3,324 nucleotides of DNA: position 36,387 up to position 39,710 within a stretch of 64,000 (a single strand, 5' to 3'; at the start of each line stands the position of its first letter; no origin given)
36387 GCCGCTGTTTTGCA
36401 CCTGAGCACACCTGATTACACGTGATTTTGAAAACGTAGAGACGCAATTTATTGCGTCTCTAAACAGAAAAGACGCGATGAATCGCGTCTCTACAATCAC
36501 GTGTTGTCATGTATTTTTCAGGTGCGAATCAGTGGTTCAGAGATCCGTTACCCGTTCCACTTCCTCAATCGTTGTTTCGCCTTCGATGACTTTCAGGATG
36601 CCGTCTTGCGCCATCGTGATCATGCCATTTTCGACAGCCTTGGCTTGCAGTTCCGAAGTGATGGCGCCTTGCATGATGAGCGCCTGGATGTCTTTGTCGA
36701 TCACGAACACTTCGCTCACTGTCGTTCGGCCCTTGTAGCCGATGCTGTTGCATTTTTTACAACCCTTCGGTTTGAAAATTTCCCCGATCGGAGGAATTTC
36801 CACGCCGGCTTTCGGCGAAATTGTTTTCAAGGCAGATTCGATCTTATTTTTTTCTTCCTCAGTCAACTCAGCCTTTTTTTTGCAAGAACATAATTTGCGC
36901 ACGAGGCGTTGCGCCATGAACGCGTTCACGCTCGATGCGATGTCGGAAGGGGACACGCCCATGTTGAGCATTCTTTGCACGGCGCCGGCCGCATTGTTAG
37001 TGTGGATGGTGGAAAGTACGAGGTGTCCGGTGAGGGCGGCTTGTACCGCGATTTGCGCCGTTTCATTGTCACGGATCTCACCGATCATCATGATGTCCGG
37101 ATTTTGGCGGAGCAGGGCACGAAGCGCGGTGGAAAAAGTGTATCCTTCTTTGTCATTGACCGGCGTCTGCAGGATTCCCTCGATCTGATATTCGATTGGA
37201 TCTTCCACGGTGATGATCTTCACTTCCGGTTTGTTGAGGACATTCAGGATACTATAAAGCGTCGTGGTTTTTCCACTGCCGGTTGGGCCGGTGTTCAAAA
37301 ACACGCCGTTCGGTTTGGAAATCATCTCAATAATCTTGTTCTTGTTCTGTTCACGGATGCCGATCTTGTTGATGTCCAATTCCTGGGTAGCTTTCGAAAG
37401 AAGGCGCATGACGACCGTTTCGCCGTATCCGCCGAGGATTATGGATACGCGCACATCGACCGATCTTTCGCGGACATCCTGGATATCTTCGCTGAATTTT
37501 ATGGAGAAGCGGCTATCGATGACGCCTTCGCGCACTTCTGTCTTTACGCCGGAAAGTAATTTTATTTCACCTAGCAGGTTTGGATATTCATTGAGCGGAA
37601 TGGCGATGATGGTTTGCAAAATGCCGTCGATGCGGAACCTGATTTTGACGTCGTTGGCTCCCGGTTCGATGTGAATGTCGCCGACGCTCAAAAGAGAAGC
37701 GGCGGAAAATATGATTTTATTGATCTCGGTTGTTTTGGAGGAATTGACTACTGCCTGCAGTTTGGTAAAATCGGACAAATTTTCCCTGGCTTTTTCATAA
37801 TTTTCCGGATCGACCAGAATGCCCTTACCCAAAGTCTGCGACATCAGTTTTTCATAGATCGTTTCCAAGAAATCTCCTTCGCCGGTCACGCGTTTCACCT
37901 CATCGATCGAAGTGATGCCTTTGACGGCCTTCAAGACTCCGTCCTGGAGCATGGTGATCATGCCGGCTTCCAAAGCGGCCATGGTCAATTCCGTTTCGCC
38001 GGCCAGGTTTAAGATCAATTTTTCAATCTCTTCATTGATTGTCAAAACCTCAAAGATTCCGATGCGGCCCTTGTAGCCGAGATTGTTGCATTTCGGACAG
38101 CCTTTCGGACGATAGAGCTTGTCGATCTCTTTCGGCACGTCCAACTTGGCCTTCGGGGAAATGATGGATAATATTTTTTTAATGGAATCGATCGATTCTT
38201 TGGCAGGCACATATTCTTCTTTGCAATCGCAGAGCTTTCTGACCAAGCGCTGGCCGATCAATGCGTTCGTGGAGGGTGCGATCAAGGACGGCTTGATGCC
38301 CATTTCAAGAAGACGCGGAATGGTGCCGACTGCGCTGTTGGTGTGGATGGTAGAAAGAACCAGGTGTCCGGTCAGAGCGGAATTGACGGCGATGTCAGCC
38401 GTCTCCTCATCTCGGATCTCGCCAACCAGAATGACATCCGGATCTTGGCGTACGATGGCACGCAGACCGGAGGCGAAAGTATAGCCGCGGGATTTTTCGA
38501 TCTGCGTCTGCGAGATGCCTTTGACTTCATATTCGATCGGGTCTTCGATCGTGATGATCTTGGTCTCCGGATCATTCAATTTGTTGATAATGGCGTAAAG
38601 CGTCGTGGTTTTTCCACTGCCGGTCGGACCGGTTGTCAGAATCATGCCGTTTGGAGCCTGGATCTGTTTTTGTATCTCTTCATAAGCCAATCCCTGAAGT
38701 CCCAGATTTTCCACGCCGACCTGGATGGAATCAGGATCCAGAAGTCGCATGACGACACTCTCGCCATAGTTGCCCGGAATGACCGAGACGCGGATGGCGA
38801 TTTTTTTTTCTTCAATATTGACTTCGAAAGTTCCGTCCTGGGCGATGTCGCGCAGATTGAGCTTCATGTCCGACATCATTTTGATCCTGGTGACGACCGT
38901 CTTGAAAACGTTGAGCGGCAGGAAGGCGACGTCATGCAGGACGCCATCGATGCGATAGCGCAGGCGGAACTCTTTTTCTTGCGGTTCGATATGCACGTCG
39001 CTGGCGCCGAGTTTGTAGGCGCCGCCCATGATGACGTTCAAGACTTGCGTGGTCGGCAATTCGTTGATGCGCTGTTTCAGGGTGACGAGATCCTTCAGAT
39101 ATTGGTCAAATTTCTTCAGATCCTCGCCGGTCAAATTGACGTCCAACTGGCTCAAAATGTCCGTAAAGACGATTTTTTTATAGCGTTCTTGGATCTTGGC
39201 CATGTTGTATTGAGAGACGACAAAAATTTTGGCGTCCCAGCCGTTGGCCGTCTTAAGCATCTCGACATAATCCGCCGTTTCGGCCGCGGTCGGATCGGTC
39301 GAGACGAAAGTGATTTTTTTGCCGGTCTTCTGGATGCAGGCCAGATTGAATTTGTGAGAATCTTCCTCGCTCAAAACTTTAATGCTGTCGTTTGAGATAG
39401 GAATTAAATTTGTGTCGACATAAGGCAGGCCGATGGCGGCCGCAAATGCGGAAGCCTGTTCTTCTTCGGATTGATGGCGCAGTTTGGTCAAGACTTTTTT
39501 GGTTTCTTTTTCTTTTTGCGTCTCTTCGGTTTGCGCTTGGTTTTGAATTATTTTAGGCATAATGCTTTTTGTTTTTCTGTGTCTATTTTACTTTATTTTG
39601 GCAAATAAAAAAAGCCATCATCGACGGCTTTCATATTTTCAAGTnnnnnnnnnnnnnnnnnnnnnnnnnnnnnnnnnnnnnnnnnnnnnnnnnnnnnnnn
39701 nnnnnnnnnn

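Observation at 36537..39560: Two complete GspE/PilB secretion-ATPase cores fused in tandem (1007 aa)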

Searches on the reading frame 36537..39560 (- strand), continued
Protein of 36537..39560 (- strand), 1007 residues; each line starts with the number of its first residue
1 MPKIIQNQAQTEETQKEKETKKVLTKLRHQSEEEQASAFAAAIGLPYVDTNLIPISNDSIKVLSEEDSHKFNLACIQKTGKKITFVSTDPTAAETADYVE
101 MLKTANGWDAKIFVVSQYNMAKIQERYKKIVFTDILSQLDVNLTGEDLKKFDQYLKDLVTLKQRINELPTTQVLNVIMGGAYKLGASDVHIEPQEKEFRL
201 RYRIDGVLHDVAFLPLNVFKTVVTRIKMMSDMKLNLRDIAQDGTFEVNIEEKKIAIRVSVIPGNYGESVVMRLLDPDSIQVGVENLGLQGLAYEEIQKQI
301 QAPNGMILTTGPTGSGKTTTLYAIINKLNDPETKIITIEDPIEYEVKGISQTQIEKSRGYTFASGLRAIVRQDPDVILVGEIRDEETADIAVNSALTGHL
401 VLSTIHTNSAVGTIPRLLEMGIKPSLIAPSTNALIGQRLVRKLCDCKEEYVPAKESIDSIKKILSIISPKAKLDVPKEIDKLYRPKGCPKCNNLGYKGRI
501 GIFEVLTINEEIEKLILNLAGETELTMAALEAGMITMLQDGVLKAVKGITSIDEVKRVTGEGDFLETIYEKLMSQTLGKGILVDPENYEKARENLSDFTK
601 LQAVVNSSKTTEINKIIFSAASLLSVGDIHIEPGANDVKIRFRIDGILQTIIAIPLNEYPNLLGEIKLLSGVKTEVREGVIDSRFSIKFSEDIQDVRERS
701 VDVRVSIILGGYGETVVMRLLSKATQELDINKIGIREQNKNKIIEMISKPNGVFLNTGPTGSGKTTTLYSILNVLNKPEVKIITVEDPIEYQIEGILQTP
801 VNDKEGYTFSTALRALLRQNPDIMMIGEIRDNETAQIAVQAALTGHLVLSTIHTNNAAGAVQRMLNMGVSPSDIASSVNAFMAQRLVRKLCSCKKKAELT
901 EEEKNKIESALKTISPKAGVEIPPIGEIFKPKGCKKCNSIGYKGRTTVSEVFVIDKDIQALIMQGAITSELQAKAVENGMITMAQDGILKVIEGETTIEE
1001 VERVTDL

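Call 64: find_encoding_contigs(protein=P0143, flank=10000, max_places=1)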
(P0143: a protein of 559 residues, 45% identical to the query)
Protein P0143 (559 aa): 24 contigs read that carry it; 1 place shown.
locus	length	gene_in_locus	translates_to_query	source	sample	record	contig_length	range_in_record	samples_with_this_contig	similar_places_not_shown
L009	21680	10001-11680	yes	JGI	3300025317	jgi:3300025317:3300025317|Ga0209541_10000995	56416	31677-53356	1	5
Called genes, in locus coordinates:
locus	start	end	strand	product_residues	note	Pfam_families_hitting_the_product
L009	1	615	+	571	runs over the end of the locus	PF12846:AAA_10 (weak), PF19044:P-loop_TraG, PF01935:DUF87 (weak), PF19044:P-loop_TraG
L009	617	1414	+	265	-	-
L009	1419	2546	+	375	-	PF26549:Tricorn_N (weak)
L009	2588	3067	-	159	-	PF13083:KH_KhpA-B (weak), PF01424:R3H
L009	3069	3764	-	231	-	PF02096:60KD_IMP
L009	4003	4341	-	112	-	PF00825:Ribonuclease_P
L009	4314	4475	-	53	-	-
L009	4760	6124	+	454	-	PF11638:DnaA_N, PF01695:IstB_IS21, PF00308:Bac_DnaA, PF00004:AAA (weak), PF08299:Bac_DnaA_C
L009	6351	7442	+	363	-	PF00712:DNA_pol3_beta, PF02767:DNA_pol3_beta_2, PF02768:DNA_pol3_beta_3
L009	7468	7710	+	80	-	-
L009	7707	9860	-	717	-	PF00912:Transgly, PF00905:Transpeptidase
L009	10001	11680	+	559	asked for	PF25199:nSTAND_NTPase5 (faint), PF00437:T2SSE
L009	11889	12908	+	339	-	PF06068:TIP49 (weak), PF05496:RuvB_N, PF00004:AAA, PF07728:AAA_5, PF17864:AAA_lid_4, PF05491:WHD_RuvB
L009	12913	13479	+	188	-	PF20772:TACO1_YebC_N, PF01709:Transcrip_reg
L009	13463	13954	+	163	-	PF02075:RuvC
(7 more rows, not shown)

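Call 65: find_encoding_contigs(protein=P0355, flank=10000, max_places=1)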
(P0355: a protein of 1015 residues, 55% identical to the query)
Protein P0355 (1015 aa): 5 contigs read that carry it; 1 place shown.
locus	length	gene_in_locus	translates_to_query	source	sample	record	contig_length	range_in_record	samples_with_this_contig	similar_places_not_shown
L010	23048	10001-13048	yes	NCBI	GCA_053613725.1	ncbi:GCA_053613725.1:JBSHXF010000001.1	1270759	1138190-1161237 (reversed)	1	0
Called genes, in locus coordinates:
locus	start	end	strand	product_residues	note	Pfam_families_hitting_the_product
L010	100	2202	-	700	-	PF01138:RNase_PH, PF03725:RNase_PH_C, PF03726:PNPase, PF01138:RNase_PH, PF00013:KH_1, PF00575:S1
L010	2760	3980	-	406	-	PF28597:T2SSF_N, PF00482:T2SSF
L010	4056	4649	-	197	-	PF00574:CLP_protease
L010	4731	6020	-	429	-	PF05697:Trigger_N, PF00254:FKBP_C, PF05698:Trigger_C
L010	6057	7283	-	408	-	PF08529:NusA_N, PF00575:S1 (weak), PF13184:KH_NusA_1st, PF26594:KH_NusA_2nd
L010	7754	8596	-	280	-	PF03446:NAD_binding_2 (faint), PF03807:F420_oxidored (faint), PF02153:PDH_N, PF20463:PDH_C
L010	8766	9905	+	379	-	PF01368:DHH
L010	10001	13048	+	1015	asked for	PF04851:ResIII (faint), PF20720:nSTAND3 (faint), PF00437:T2SSE, PF00005:ABC_tran (faint), PF03215:Rad17 (faint), PF07728:AAA_5 (faint), PF12775:AAA_7 (faint), PF00437:T2SSE, +5 more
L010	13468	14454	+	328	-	PF05496:RuvB_N, PF13173:AAA_14 (faint), PF00004:AAA, PF07728:AAA_5, PF17864:AAA_lid_4, PF05491:WHD_RuvB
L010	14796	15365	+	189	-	PF03703:bPH_2 (weak)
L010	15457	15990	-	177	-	-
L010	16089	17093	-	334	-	PF01545:Cation_efflux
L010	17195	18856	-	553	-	PF00905:Transpeptidase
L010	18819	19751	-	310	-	PF00912:Transgly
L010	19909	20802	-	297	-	PF14397:ATPgrasp_ST (faint), PF02655:ATP-grasp_3, PF02955:GSH-S_ATP, PF08443:RimK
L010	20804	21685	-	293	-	PF14397:ATPgrasp_ST (faint), PF02655:ATP-grasp_3, PF08443:RimK, PF02955:GSH-S_ATP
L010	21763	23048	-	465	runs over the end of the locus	PF14397:ATPgrasp_ST, PF02655:ATP-grasp_3 (faint), PF08443:RimK (faint), PF05618:RimB-like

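Call 67: find_related_loci(query=window:36537-39560:-, collection=genome_contigs, flank=10000)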
Query window:36537-39560:- (1007 aa) in genome_contigs; peptide patterns used: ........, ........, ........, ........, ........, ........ (x = any residue, [..] = any of these).
271 stretches matched a pattern; 17 encode a relative of the query (tblastn E <= 1e-3); 17 distinct loci.
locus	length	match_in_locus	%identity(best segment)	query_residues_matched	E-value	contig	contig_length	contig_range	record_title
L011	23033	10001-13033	81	1-1007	0e+0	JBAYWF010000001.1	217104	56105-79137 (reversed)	MAG: Parcubacteria group bacterium isolate SO_2016_LW3_77 scaffold00071_LW162_2016, whole genome shotgun sequence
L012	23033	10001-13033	81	1-1007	0e+0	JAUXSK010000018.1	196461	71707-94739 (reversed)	MAG: Candidatus Moraniibacteriota bacterium isolate C12_metabat.bin.87 C12_k141_493543, whole genome shotgun sequence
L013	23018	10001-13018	79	1-1007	0e+0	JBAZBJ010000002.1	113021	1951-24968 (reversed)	MAG: Parcubacteria group bacterium isolate SO_2017_GW1_11 NODE_1177_length_113021_cov_1.562333_OW334_2017, whole genome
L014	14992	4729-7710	82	14-1007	0e+0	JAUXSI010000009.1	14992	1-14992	MAG: Candidatus Moraniibacteriota bacterium isolate C12_metabat.bin.56 C12_k141_465109, whole genome shotgun sequence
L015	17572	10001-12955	78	23-1007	0e+0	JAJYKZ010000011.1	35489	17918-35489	MAG: bacterium isolate DBS2-1.bin57 NODE_1995_length_35489_cov_2.472004, whole genome shotgun sequence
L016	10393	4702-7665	78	21-1007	0e+0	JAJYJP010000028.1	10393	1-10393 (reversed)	MAG: bacterium isolate DBS2-1.bin163 NODE_12366_length_10393_cov_4.189947, whole genome shotgun sequence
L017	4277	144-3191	73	1-1007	0e+0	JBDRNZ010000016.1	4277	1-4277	MAG: Candidatus Peregrinibacteria bacterium isolate MEGAHIT-group-1.923 k141_4559852, whole genome shotgun sequence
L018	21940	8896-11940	72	1-1007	0e+0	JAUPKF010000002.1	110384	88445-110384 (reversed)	MAG: Patescibacteria group bacterium isolate erpe_2018_pw_0hr_WHONDRS-PP48-000085_A_bin.1 scaffold_5, whole genome shotg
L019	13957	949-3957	69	5-1007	0e+0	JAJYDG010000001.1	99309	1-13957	MAG: bacterium isolate BP9.bin89 NODE_282_length_99309_cov_1.926670, whole genome shotgun sequence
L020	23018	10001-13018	69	4-1007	0e+0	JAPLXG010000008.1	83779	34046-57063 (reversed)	MAG: Candidatus Moraniibacteriota bacterium isolate LacPavin_0818_WC55_MAG_41_28 LacPavin_0818_WC55_scaffold_547830, who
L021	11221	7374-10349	76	16-1007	0e+0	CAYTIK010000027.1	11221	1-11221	MAG TPA_asm: uncultured Bdellovibrionales bacterium isolate SRP062349_co5_330 genome assembly, contig: NODE_2496_length_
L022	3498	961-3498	70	11-1005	0e+0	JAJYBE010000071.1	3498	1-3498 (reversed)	MAG: bacterium isolate BP8.bin61 NODE_60006_length_3498_cov_1.234055, whole genome shotgun sequence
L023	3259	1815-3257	79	1-923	0e+0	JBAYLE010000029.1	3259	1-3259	MAG: Parcubacteria group bacterium isolate SO_2016_GW1_96 scaffold59036_OW334_2016, whole genome shotgun sequence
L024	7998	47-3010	41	6-1004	0e+0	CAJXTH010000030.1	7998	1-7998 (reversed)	TPA_asm: uncultured bacterium isolate SRR4030058_bin.49_MetaBAT_v2.12.1_MAG genome assembly, contig: NODE_5614_length_79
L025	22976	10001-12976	41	1-1004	0e+0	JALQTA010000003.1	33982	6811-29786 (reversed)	MAG: Candidatus Paceibacterota bacterium isolate BSH.5 NODE_3_length_33982_cov_8.383336, whole genome shotgun sequence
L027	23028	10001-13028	66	1-1007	0e+0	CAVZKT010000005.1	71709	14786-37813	MAG: Candidatus Moranbacteria bacterium isolate MFD04408.bin.2.190 genome assembly, contig: contig_96418, whole genome s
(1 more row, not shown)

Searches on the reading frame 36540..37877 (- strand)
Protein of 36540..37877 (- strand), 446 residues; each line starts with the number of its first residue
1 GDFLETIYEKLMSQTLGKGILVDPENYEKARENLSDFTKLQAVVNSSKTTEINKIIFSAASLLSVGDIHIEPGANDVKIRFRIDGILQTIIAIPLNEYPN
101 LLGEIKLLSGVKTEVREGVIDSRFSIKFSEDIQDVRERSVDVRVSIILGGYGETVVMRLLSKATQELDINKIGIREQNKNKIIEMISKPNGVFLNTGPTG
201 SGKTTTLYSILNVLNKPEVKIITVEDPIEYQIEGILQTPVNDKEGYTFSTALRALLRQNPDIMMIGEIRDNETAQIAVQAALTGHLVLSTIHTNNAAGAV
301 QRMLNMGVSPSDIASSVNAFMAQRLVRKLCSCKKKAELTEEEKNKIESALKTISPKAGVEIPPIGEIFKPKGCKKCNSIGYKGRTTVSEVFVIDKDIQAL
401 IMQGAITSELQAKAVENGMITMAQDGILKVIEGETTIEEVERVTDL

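Call 18: search_protein_families(library=ncbifam, proteins=[window:36540-37877:-], max_evalue=1e-20)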
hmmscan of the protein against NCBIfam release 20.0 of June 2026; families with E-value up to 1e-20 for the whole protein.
seq(446 aa): 8 families
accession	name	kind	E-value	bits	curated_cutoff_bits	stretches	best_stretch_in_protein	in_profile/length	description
TIGR02533.1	type_II_gspE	equivalog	3.9e-131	438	630.25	1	51-444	112-486/486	type II secretion system ATPase GspE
TIGR02538.1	type_IV_pilB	equivalog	2.1e-124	416.2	675.65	1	51-444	184-562/564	type IV-A pilus assembly ATPase PilB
NF007755.0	PRK10436.1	equivalog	3.7e-105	352.3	617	1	45-444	82-459/465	type II secretion system protein GspE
NF053534.1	T4PilAsmATPsTfpB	equivalog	1.7e-101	340.5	850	1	44-444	196-582/584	type IV pilus assembly ATPase TfpB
NF041000.1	ATPase_ComGA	equivalog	4.7e-69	232.4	300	1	56-327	3-266/267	competence type IV pilus ATPase ComGA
TIGR01420.1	pilT_fam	subfamily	4.3e-49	167.6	319.1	1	63-329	12-271/343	PilT/PilU family type 4a pilus ATPase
TIGR02525.1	plasmid_TraJ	equivalog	9.1e-28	97.3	368.3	1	155-317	120-281/372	plasmid transfer ATPase TraJ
TIGR02524.1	dot_icm_DotB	equivalog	7.7e-21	74.7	463.3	0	179-313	123-266/358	Dot/Icm type IV secretion system ATPase DotB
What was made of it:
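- Closest known: PilB type IVa pilus extension ATPases. Different: Neither core alone reaches the NCBIfam PilB equivalog cutoff (call 18).
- PilB/GspE type for both halves (call 18). Both halves score as PilB/GspE and well below the PilT cutoff (call 18).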
